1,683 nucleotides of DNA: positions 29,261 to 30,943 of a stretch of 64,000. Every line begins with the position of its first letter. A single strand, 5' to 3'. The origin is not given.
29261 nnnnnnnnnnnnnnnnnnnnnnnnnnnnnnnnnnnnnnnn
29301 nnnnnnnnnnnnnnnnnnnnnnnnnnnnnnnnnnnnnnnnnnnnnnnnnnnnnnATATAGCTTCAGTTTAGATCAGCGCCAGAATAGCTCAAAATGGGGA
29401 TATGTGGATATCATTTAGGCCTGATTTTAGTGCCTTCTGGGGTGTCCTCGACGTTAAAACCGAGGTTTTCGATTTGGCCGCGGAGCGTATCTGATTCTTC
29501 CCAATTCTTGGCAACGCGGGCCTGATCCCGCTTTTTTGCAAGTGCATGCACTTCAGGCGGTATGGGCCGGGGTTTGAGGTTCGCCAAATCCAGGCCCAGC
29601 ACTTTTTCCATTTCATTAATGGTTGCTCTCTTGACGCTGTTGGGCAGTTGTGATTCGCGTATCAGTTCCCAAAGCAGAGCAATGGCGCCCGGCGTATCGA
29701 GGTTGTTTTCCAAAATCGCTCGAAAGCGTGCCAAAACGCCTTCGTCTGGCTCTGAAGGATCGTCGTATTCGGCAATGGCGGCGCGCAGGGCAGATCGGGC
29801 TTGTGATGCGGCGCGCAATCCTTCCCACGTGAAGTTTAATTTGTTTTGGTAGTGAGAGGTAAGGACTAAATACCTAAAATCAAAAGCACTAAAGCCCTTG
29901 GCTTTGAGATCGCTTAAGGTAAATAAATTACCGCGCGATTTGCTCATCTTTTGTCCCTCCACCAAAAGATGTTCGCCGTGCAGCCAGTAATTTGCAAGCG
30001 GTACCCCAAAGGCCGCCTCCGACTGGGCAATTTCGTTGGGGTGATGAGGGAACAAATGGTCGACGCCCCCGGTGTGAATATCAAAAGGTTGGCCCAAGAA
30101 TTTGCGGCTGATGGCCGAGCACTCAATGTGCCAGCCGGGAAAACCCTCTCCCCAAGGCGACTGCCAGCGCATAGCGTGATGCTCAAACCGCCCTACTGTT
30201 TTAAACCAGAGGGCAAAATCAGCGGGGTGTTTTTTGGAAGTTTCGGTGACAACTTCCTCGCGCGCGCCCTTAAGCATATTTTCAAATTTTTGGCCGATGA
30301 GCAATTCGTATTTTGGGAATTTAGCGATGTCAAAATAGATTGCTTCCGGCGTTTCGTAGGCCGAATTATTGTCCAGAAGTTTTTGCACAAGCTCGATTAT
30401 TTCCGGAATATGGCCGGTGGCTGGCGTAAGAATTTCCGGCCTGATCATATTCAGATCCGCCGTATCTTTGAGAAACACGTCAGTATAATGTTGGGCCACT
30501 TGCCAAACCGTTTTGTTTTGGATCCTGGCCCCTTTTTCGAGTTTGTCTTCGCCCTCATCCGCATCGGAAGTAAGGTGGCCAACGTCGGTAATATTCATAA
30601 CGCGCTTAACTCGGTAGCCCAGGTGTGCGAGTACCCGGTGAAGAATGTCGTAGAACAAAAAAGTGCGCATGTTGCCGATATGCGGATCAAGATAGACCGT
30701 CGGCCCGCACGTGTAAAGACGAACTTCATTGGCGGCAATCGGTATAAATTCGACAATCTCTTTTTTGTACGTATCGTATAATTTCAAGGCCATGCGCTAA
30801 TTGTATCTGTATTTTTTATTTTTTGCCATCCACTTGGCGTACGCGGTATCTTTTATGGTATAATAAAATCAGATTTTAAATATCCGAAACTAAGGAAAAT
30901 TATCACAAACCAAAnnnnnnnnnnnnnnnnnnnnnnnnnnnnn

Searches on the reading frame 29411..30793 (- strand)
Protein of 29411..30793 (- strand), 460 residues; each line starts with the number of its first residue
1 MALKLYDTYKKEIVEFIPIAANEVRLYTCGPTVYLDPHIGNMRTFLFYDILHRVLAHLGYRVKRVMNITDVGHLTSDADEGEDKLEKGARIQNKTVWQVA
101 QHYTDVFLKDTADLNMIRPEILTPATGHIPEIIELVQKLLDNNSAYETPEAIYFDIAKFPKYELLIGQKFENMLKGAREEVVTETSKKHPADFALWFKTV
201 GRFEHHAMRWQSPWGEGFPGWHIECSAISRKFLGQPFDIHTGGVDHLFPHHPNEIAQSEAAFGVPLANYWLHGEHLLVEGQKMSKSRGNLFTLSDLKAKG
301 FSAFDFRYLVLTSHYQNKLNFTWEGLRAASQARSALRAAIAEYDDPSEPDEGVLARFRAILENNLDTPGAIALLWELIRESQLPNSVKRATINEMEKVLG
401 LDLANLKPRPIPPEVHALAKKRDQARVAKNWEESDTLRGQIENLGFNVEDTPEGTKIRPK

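Call 8: search_protein_families(library=pfam, proteins=[window:29411-30793:-], max_evalue=0.001)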
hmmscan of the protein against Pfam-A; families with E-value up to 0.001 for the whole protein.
window:29411-30793:- (460 aa): 4 families
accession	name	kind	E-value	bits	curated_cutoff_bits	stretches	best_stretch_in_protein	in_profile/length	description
PF01406.26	tRNA-synt_1e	-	2.8e-92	309.8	27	1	17-329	3-299/301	tRNA synthetases class I (C) catalytic domain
PF09334.17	tRNA-synt_1g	-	2.4e-07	30.3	20.1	1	262-326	307-371/391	tRNA synthetases class I (M)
PF23493.1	CysS_C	-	2.9e-07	30.9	23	1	411-458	4-51/51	Cysteinyl-tRNA ligase anticodon binding domain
PF00133.28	tRNA-synt_1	-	6.6e-05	22.3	22.7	0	235-321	327-413/414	tRNA synthetases class I (I, L, M and V)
